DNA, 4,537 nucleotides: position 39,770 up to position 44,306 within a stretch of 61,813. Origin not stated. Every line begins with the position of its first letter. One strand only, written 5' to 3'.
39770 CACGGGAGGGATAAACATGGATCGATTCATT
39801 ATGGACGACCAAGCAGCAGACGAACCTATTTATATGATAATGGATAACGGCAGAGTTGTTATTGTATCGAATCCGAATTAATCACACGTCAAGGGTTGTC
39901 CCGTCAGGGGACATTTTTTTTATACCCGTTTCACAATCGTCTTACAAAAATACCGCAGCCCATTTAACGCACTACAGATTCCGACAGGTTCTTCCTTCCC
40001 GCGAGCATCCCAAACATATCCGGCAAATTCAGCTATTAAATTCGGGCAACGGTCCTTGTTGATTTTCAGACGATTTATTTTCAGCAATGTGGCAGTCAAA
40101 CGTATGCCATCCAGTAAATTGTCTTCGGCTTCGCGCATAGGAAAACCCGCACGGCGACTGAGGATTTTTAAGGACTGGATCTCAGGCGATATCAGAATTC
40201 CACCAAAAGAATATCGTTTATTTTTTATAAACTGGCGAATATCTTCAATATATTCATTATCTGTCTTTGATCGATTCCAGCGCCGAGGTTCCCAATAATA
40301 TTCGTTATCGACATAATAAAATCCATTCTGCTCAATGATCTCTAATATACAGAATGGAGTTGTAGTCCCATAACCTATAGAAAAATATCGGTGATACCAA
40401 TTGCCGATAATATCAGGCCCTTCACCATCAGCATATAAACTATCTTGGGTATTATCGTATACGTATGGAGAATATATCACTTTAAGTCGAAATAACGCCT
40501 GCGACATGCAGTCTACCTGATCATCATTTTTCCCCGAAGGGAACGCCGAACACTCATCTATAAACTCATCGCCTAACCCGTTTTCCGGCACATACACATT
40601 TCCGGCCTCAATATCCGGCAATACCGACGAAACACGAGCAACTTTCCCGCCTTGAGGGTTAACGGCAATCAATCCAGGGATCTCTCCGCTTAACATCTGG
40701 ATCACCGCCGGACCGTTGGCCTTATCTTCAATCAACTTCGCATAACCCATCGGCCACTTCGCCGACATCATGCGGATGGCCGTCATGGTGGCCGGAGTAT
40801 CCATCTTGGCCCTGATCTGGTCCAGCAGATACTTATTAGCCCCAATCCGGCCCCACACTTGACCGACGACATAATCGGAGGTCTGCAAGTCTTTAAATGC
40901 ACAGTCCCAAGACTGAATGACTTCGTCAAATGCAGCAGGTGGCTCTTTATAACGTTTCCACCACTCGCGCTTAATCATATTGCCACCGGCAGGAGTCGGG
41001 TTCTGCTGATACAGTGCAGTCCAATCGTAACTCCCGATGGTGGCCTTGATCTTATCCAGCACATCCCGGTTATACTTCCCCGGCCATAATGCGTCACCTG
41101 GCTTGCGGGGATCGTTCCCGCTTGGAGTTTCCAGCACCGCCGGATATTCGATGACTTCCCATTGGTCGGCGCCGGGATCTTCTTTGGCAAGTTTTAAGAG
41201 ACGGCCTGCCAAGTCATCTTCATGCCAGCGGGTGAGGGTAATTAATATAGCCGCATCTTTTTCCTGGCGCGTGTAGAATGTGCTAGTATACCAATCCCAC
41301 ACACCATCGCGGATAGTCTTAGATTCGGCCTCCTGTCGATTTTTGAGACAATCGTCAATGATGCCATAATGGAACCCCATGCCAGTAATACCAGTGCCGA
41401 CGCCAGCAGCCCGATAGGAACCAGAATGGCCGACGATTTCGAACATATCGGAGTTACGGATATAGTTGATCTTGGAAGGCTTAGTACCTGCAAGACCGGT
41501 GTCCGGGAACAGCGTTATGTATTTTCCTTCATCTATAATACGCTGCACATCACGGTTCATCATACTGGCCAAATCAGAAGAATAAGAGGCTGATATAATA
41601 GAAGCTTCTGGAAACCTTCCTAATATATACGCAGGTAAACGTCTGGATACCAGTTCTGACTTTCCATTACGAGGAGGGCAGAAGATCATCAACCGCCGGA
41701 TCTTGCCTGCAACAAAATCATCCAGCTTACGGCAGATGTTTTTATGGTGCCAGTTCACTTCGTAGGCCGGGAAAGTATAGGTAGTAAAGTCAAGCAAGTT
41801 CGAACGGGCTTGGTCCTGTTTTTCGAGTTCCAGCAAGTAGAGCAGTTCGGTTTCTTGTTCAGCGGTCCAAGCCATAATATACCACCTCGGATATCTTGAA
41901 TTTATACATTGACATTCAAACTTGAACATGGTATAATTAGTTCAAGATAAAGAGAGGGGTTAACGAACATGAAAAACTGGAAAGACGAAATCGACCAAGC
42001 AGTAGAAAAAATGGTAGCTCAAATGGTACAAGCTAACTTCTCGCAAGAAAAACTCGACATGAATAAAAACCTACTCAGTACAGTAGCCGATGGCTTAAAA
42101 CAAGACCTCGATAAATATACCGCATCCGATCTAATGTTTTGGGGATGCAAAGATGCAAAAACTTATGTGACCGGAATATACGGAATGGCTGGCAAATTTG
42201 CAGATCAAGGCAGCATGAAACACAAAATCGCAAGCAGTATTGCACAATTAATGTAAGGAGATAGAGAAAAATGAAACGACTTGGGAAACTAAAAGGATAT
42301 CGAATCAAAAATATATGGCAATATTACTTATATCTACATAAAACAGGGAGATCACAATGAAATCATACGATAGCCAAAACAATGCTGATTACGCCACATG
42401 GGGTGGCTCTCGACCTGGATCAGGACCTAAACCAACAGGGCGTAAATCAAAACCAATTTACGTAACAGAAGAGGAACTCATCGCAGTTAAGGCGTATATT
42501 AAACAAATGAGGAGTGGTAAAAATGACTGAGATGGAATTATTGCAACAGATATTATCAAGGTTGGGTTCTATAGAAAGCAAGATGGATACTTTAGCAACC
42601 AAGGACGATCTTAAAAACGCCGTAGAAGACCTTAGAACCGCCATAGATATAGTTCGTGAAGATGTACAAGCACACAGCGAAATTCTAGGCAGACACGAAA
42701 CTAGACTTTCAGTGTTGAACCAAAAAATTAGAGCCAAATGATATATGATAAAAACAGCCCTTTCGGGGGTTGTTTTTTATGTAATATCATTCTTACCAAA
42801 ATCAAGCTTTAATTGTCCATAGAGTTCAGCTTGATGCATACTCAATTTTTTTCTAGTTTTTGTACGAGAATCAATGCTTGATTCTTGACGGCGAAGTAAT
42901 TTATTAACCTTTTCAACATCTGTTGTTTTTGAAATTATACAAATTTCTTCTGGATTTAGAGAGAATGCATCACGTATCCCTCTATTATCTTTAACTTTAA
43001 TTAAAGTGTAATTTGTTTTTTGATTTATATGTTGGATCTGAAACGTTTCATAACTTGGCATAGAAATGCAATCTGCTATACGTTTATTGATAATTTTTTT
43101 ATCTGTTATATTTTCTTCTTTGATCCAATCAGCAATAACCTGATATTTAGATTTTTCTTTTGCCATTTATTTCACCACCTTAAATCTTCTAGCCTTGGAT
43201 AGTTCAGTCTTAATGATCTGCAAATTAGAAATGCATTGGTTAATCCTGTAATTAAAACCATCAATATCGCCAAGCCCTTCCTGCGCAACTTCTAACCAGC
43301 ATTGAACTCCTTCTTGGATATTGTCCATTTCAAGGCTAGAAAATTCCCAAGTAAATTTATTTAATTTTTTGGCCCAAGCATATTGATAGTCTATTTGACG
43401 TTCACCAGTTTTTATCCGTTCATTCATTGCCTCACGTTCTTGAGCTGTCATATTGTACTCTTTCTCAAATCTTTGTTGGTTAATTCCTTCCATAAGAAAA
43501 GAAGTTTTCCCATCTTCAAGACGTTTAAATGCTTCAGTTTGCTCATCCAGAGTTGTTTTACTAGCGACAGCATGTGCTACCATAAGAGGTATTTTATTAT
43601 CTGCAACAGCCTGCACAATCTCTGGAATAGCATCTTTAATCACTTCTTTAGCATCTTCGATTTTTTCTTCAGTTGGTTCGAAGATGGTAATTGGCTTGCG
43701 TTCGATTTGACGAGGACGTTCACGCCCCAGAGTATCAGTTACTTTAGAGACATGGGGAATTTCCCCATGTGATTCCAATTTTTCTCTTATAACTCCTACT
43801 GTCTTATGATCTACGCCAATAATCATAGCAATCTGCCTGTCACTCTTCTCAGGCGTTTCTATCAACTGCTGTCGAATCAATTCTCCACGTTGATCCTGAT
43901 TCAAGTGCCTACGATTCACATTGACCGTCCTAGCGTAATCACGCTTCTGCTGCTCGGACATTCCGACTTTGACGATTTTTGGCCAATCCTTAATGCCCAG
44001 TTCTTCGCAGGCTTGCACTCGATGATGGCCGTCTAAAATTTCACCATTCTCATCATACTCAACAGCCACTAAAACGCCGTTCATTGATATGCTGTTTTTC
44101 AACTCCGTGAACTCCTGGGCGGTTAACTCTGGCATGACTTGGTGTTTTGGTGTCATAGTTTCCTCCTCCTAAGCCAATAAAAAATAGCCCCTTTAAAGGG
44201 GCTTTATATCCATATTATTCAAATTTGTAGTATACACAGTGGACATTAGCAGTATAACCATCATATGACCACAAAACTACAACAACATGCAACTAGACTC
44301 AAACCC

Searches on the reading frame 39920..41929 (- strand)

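Call 6: search_protein_families(library=pfam, proteins=[window:39920-41929:-], max_evalue=0.01)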
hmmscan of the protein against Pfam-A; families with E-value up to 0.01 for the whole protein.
window:39920-41929:- (669 aa): 2 families
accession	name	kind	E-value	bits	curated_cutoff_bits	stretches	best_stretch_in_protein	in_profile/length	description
PF03237.21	Terminase_6N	-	8.5e-19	68.5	22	1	84-325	4-214/215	Terminase large subunit, T4likevirus-type, N-terminal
PF17289.8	Terminase_6C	-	7.4e-18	65.4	22.6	1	340-480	2-153/155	Terminase RNaseH-like domain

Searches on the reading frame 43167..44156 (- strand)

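Call 93: search_protein_families(library=pfam, proteins=[window:43167-44156:-], max_evalue=0.001)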
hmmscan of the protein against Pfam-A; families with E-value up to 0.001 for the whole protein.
window:43167-44156:- (329 aa): 1 family
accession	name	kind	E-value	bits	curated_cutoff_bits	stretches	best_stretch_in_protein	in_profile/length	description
PF02195.25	ParB_N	-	0.00037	20.9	26.3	0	8-70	19-84/95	ParB N-terminal domain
